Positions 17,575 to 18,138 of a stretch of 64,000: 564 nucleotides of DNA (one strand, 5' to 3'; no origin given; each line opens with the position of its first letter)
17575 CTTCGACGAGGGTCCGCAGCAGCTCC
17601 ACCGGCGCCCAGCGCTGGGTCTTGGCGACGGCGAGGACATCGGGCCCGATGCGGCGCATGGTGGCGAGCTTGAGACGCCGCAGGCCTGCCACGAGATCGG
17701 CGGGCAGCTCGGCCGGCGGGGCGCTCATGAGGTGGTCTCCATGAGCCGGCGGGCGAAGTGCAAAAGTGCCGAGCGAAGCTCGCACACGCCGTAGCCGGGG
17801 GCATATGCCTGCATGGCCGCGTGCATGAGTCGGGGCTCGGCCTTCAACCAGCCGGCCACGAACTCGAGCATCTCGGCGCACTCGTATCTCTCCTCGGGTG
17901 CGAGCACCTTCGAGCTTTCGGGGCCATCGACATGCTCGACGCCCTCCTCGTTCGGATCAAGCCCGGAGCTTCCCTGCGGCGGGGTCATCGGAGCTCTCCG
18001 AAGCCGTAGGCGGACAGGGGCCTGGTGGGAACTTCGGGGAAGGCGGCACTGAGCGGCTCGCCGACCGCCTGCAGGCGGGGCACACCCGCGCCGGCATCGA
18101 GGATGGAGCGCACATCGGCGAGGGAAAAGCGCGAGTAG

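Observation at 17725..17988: Third gene translationally coupled between istA and istB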

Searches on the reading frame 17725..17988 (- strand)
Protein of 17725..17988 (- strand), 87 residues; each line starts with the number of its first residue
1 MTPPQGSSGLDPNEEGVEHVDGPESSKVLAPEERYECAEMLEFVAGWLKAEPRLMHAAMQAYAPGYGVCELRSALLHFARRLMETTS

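Call 4: search_protein_families(library=pfam, proteins=[window:17725-17988:-], max_evalue=0.1)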
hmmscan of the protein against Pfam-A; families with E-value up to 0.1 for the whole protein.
window:17725-17988:- (87 aa): 0 families

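Call 5: find_homologous_proteins(query=window:17725-17988:-, max_evalue=0.01)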
Query window:17725-17988:- (87 aa): 12 proteins with E <= 0.01 among 15 candidates.
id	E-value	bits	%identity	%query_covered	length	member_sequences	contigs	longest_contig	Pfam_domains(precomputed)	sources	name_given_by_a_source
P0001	1.2e-42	162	86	100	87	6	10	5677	-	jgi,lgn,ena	jgi:hypothetical protein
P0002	1.9e-35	139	76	100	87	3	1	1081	-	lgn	-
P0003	3.0e-32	128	75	100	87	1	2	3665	-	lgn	-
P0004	9.9e-31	123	74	100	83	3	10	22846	-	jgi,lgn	jgi:hypothetical protein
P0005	6.4e-30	121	72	100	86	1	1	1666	-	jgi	jgi:hypothetical protein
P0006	1.2e-29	120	84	78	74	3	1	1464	-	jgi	jgi:hypothetical protein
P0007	1.3e-25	107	81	74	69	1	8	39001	-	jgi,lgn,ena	jgi:hypothetical protein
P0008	3.3e-24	103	78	74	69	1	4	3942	-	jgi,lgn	jgi:hypothetical protein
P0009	8.8e-24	101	80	74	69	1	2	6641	-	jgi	-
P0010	1.2e-23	101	80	74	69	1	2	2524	-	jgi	-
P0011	1.8e-22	97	65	91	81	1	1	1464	-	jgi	-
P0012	1.0e-19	88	72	74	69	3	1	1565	-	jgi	jgi:hypothetical protein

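Call 6: search_protein_families(library=ncbifam, proteins=[window:17725-17988:-], max_evalue=0.1)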
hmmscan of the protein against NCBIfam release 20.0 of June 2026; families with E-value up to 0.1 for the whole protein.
window:17725-17988:- (87 aa): 0 families

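Call 7: find_encoding_contigs(protein=P0007, flank=6000, max_places=6)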
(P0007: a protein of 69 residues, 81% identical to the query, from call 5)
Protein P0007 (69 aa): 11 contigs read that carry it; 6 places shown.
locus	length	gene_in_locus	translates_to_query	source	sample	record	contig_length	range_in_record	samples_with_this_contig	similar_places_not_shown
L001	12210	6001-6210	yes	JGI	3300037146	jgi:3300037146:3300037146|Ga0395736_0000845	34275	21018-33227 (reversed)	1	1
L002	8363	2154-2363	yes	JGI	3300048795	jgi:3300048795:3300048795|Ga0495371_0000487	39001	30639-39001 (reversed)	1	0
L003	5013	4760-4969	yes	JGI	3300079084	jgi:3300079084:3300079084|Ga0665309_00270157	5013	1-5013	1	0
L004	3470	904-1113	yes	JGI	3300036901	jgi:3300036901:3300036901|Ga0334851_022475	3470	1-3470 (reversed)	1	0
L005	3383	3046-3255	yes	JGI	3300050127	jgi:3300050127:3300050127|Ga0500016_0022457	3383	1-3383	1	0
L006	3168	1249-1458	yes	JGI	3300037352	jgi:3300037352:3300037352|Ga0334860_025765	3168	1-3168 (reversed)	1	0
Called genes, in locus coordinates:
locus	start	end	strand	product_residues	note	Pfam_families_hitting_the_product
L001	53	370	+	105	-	PF13560:HTH_31, PF01381:HTH_3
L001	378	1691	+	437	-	PF13657:Couple_hipA, PF07804:HipA_C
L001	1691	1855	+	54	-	-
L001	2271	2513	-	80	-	PF08388:GIIM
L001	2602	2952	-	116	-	-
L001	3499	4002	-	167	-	PF00239:Resolvase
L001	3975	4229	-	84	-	-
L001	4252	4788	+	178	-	-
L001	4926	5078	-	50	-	PF17342:DUF5372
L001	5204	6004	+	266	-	PF22483:Mu-transpos_C_2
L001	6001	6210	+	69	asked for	-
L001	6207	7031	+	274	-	PF01695:IstB_IS21, PF00308:Bac_DnaA (weak)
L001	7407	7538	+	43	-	PF05610:DUF779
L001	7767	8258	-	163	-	-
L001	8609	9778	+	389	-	PF05598:DUF772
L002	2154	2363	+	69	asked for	-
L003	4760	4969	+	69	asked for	-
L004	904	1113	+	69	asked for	-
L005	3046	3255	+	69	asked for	-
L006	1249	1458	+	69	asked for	-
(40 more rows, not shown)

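Call 8: find_encoding_contigs(protein=P0004, flank=6000, max_places=6)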
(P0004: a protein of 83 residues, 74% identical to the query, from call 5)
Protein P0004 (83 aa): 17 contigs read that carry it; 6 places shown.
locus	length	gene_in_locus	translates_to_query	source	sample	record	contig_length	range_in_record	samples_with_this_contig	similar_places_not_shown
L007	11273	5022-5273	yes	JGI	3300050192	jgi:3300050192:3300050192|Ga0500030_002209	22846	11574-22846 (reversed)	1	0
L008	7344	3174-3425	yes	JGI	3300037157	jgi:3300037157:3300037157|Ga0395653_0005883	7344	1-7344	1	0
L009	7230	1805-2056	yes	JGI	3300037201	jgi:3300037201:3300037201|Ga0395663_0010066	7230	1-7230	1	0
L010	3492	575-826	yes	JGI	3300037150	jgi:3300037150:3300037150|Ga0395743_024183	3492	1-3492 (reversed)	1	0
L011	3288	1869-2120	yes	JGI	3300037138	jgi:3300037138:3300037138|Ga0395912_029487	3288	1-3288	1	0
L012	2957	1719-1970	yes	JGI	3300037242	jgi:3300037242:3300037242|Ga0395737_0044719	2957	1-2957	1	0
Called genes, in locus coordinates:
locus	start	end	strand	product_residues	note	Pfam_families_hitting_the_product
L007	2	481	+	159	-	?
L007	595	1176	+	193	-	PF19502:DUF6036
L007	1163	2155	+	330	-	-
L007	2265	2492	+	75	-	-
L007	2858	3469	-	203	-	-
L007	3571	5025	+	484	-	PF00665:rve (weak), PF22483:Mu-transpos_C_2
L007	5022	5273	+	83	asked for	-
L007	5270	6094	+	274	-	PF01695:IstB_IS21, PF00308:Bac_DnaA, PF13604:AAA_30 (weak)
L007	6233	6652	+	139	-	-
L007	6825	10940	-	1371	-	-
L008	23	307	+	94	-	-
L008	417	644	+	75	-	-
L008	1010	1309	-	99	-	-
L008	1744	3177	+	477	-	PF00665:rve (weak), PF22483:Mu-transpos_C_2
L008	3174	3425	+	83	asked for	-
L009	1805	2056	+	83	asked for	-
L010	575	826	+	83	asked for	-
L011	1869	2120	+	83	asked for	-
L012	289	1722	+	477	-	PF00665:rve (weak), PF22483:Mu-transpos_C_2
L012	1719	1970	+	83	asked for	-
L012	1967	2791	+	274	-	PF01695:IstB_IS21, PF00308:Bac_DnaA, PF13604:AAA_30 (weak)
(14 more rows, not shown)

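Call 17: predict_structure(alignment_id=A1)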
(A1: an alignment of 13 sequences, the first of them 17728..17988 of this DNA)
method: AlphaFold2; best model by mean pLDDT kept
length: 87 residues; sequences in the alignment: 13
mean_pLDDT: 77.5   pTM: 0.58
mean pLDDT of the five models: 77.5, 76.1, 76.1, 75.4, 73.5
residues with pLDDT >= 90: 36; 70-90: 22; 50-70: 17; < 50: 12
segments of 3 or more residues with pLDDT < 50: 18-23
pLDDT, mean of each block of 10 residues (from residue 1): 52 48 62 91 95 91 87 95 78
secondary structure, 60 per line:
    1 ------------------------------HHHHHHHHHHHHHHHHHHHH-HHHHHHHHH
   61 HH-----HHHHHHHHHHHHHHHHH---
elements in order: H31-50 H52-62 H68-84

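Call 20: fold_search(model_id=the predicted structure, library=pdb)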
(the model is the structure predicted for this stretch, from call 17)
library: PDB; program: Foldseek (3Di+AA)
matches with E <= 10: 51; with E <= 0.001: 0
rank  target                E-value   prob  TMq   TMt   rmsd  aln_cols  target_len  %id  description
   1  4j41_A                1.2e+00  0.90  0.50  0.49   9.2        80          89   10  The crystal structure of a secreted protein EsxB (Mutant P67A) from Bacillus anthracis str. Sterne (released 2013-02-20)
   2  3o9o_A                1.8e+00  0.23  0.28  0.26   7.9        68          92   16  Crystal Structure of GBS1074, an Esat-6 homologue from Group B Streptococcus (released 2010-11-10)
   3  4j41_C                2.0e+00  0.80  0.48  0.51   8.2        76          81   10  The crystal structure of a secreted protein EsxB (Mutant P67A) from Bacillus anthracis str. Sterne (released 2013-02-20)
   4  4j41_D                2.1e+00  0.77  0.47  0.49   8.1        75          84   11  The crystal structure of a secreted protein EsxB (Mutant P67A) from Bacillus anthracis str. Sterne (released 2013-02-20)
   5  4j41_F                2.3e+00  0.80  0.48  0.52   8.1        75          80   11  The crystal structure of a secreted protein EsxB (Mutant P67A) from Bacillus anthracis str. Sterne (released 2013-02-20)
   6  4j7j_A                2.3e+00  0.77  0.48  0.48   8.1        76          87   10  The crystal structure of a secreted protein EsxB (Mutant G53A) from Bacillus anthracis str. Sterne (released 2013-03-06)
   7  4j7j_B                2.3e+00  0.77  0.48  0.48   8.3        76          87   10  The crystal structure of a secreted protein EsxB (Mutant G53A) from Bacillus anthracis str. Sterne (released 2013-03-06)
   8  4j11_C                2.3e+00  0.77  0.48  0.46   8.3        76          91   10  The crystal structure of a secreted protein ESXB (wild-type, in P21 space group) from Bacillus anthracis str. sterne (released 2013-02-13)
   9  4j7k_C                2.3e+00  0.77  0.48  0.46   8.2        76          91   10  The crystal structure of a secreted protein EsxB (Mutant E54Q) from Bacillus anthracis str. Sterne (released 2013-03-06)
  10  3o9o_B                2.3e+00  0.20  0.28  0.25   8.0        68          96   16  Crystal Structure of GBS1074, an Esat-6 homologue from Group B Streptococcus (released 2010-11-10)
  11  4j41_B                2.5e+00  0.75  0.48  0.49   8.0        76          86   10  The crystal structure of a secreted protein EsxB (Mutant P67A) from Bacillus anthracis str. Sterne (released 2013-02-20)
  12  4j10_B                2.5e+00  0.72  0.48  0.51   8.1        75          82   11  The crystal structure of a secreted protein ESXB (SeMet-labeled) from Bacillus anthracis str. Sterne (released 2013-02-13)
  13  3gwk_E                2.7e+00  0.75  0.50  0.45   8.2        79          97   13  Structure of the homodimeric WXG-100 family protein from Streptococcus agalactiae (released 2010-09-08)
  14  4j11_A                2.8e+00  0.69  0.48  0.48   8.1        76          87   10  The crystal structure of a secreted protein ESXB (wild-type, in P21 space group) from Bacillus anthracis str. sterne (released 2013-02-13)
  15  4j10_A                2.8e+00  0.69  0.48  0.48   8.1        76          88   10  The crystal structure of a secreted protein ESXB (SeMet-labeled) from Bacillus anthracis str. Sterne (released 2013-02-13)
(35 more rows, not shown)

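Call 21: search_protein_representatives(alignment_id=A1)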
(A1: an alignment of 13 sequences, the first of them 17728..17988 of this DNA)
Query: 13 sequences, 83 profile positions. Proteins with E-value up to 0.001 (for the whole library): 9; up to 1e-10: 3; up to 1e-30: 0. The best 9 are listed.
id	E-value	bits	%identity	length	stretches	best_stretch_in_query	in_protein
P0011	1.1e-30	121.6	-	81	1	1-81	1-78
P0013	9.2e-28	112.2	-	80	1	1-81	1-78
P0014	7.6e-11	58.0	-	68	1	23-80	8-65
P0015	9.0e-08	48.2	-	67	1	23-74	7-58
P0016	1.1e-07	47.9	-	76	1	25-75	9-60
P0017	2.1e-07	47.0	-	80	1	21-75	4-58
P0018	2.1e-04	37.4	-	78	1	25-75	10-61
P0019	4.2e-04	36.4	-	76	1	28-75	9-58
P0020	4.7e-04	36.3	-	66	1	22-80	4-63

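Call 23: search_protein_families(library=pfam, proteins=[P0013, P0014, P0015, P0016, P0017, P0018, P0019, P0020, P0004, P0007], max_evalue=10)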
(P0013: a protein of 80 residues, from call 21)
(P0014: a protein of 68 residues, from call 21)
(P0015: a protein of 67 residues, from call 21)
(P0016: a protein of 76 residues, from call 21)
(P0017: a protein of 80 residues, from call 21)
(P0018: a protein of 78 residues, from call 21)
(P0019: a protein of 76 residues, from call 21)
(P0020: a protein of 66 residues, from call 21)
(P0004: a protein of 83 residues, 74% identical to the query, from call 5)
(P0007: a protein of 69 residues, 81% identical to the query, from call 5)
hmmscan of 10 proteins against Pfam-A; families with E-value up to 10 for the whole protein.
P0013 (80 aa): 0 families

P0014 (68 aa): 0 families

P0015 (67 aa): 0 families

P0016 (76 aa): 0 families

P0017 (80 aa): 0 families

P0018 (78 aa): 0 families

P0019 (76 aa): 0 families

P0020 (66 aa): 1 family
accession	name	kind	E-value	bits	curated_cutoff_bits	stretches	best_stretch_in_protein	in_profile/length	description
PF14926.11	CFAP300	-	0.15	11.7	27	1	25-55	144-174/246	Cilia- and flagella-associated protein 300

P0004 (83 aa): 0 families

P0007 (69 aa): 0 families

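Call 25: find_homologous_proteins(query=A2, max_evalue=0.01)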
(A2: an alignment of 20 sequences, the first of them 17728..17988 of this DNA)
Query A2 (20 sequences) (87 aa, profile of the alignment): 1124 proteins with E <= 0.01 among 2732 candidates; the best 120 are listed.
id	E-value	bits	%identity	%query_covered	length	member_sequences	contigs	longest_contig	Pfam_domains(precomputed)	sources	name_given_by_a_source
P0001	1.4e-30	123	86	100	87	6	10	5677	-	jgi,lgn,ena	jgi:hypothetical protein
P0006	1.5e-30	123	84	78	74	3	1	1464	-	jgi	jgi:hypothetical protein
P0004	8.0e-30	120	74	100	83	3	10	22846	-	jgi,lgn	jgi:hypothetical protein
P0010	8.1e-30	120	80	74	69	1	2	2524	-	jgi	-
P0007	7.2e-29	117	81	74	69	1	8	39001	-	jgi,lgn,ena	jgi:hypothetical protein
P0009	1.2e-28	116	80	74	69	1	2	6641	-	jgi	-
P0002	2.5e-28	116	76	100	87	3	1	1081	-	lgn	-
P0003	8.3e-28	114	75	100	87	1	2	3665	-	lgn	-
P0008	1.4e-27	113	78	74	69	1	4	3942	-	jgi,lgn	jgi:hypothetical protein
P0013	1.5e-26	110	55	98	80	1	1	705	-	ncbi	-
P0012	3.1e-26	109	72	74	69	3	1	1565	-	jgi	jgi:hypothetical protein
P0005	4.7e-26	108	72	100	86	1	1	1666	-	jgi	jgi:hypothetical protein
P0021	6.3e-26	108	68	100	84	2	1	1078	-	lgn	-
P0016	2.2e-21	93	44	62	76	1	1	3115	-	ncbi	-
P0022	2.3e-21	93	53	66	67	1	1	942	-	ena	-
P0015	5.1e-21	92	44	60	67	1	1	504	-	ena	-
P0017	5.2e-21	92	40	60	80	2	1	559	-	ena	-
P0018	2.5e-19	87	42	59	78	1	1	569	-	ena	-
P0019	4.3e-18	83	42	63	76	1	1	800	-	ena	-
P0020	1.7e-17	81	37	68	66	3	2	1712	-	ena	-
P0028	5.6e-17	79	45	69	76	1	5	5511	-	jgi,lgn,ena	jgi:hypothetical protein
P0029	8.5e-17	79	44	51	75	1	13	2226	-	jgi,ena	jgi:hypothetical protein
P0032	2.1e-16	77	44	57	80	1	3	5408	-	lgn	-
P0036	1.3e-15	75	39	69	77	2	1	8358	-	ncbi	ncbi:MAG: hypothetical protein ACRDZ7_12635 [Acidimicrobiia bacterium]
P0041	4.4e-15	73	41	55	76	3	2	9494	-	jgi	jgi:phage-related minor tail protein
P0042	4.7e-15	73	34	67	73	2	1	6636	-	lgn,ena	-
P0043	5.0e-15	73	46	57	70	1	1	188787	-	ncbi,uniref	ncbi:hypothetical protein [Catenulispora subtropica]|uniref:CdiI immunity protein domain-containing 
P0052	1.4e-14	71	35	62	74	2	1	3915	-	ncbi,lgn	-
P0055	1.8e-14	71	36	62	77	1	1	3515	-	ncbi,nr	ncbi:MAG: hypothetical protein LC749_03120 [Actinobacteria bacterium]|nr:hypothetical protein [Actin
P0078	5.4e-14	70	35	67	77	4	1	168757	-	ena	-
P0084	7.5e-14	69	31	71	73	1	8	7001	-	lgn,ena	-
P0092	1.8e-13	68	29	66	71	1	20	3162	-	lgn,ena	-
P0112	4.7e-13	67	38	59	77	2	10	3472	-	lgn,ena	-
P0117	5.5e-13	66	40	57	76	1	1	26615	-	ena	-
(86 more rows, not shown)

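Call 26: find_encoding_contigs(protein=P0043, flank=5000, max_places=3)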
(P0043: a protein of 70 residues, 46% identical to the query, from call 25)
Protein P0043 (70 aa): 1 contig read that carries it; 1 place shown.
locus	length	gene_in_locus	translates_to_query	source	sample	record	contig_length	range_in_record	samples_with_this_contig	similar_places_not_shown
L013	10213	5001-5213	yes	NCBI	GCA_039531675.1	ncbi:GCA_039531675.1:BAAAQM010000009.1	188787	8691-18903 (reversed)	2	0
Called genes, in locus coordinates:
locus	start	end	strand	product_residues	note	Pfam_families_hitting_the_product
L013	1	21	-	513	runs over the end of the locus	PF00589:Phage_integrase (faint)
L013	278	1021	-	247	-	PF03772:Competence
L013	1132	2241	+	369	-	PF02899:Phage_int_SAM_1 (weak), PF00589:Phage_integrase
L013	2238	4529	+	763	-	PF00589:Phage_integrase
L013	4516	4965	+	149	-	PF19776:DUF6262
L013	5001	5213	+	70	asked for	-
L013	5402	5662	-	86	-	PF21962:DUF6924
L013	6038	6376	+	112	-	PF03551:PadR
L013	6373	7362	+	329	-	-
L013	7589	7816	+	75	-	-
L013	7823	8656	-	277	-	PF01695:IstB_IS21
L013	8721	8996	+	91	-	-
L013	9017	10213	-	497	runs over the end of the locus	PF22483:Mu-transpos_C_2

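Call 27: find_encoding_contigs(protein=P0078, flank=5000, max_places=3)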
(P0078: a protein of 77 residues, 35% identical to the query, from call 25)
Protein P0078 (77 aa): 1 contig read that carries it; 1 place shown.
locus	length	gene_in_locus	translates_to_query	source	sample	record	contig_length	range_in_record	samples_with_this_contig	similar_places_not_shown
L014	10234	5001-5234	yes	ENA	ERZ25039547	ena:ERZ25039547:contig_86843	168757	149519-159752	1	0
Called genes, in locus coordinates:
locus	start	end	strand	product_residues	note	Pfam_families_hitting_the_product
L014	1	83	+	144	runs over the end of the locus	PF07366:SnoaL, PF12680:SnoaL_2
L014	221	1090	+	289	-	-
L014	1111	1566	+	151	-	-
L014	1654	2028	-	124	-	PF01220:DHquinase_II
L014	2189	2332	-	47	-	-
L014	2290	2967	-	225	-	-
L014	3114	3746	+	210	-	-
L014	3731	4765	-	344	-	PF04542:Sigma70_r2, PF08281:Sigma70_r4_2, PF04545:Sigma70_r4 (weak), PF12680:SnoaL_2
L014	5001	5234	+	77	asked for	-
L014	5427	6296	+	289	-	PF00589:Phage_integrase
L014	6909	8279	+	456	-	PF00589:Phage_integrase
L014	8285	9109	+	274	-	PF00106:adh_short, PF13561:adh_short_C2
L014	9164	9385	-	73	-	-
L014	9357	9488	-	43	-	PF19858:OxRdtase_C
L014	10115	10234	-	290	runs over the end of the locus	PF02900:LigB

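Call 28: find_encoding_contigs(protein=P0117, flank=5000, max_places=3)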
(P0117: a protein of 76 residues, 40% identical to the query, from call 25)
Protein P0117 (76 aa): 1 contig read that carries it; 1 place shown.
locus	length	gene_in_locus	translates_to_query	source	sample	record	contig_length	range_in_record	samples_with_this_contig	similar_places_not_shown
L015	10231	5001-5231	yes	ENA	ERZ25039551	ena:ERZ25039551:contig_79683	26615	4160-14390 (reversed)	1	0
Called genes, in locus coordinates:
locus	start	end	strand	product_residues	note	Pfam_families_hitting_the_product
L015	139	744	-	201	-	PF01872:RibD_C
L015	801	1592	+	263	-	-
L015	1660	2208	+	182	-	-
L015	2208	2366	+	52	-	-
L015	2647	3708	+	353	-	PF02899:Phage_int_SAM_1, PF00589:Phage_integrase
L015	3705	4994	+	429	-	PF00589:Phage_integrase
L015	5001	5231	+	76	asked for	-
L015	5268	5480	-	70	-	-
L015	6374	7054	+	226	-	PF04185:Phosphoesterase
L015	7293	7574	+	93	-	PF04185:Phosphoesterase (weak)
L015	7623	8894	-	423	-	PF01548:DEDD_Tnp_IS110, PF02371:Transposase_20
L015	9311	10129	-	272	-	PF00004:AAA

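Call 29: find_related_loci(query=A1, collection=metagenome_contigs, flank=4000)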
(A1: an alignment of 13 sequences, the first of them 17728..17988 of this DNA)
Query A1 (87 aa) in metagenome_contigs; peptide patterns used: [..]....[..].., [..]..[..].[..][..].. (x = any residue, [..] = any of these).
185 stretches matched a pattern; 13 encode a relative of the query (tblastn E <= 1e-3); 13 distinct loci.
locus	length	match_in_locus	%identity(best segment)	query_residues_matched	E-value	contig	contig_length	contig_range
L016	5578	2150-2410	100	1-87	2e-57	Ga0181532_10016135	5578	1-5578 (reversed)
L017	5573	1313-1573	100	1-87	3e-57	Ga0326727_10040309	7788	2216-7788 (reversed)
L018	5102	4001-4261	100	1-87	3e-57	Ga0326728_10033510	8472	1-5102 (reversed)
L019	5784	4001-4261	100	1-87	3e-57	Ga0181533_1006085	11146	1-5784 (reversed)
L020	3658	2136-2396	100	1-87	3e-57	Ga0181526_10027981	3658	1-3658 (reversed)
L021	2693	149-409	100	1-87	4e-57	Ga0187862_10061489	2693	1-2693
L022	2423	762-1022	86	1-87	1e-47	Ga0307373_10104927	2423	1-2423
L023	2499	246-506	77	1-87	2e-42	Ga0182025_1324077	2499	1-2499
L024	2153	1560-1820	77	1-87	8e-42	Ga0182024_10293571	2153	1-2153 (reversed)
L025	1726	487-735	77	5-87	2e-40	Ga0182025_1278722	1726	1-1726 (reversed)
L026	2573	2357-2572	75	1-72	5e-33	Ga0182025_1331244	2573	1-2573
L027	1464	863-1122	65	1-87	1e-28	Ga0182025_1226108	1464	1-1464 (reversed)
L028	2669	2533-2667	80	13-57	9e-21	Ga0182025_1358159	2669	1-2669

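Call 30: search_protein_families(library=pfam, proteins=[P0043, P0036, P0055, P0078, P0117, P0041, P0028], max_evalue=10)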
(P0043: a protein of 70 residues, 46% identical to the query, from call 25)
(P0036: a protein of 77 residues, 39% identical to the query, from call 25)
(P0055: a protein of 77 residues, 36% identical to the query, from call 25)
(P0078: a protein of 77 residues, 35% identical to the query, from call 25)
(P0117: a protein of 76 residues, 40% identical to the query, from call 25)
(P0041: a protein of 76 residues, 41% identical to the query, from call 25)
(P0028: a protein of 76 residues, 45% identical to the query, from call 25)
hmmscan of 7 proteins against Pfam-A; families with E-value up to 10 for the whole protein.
P0043 (70 aa): 1 family
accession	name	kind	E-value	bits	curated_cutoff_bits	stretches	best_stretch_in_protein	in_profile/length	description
PF02828.21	L27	-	0.25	11.5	22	1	31-51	9-28/53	L27 domain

P0036 (77 aa): 0 families

P0055 (77 aa): 0 families

P0078 (77 aa): 1 family
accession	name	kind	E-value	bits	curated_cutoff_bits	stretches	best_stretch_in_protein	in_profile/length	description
PF12096.13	DUF3572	-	0.045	14.4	25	1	26-64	14-48/84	Protein of unknown function (DUF3572)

P0117 (76 aa): 0 families

P0041 (76 aa): 0 families

P0028 (76 aa): 0 families
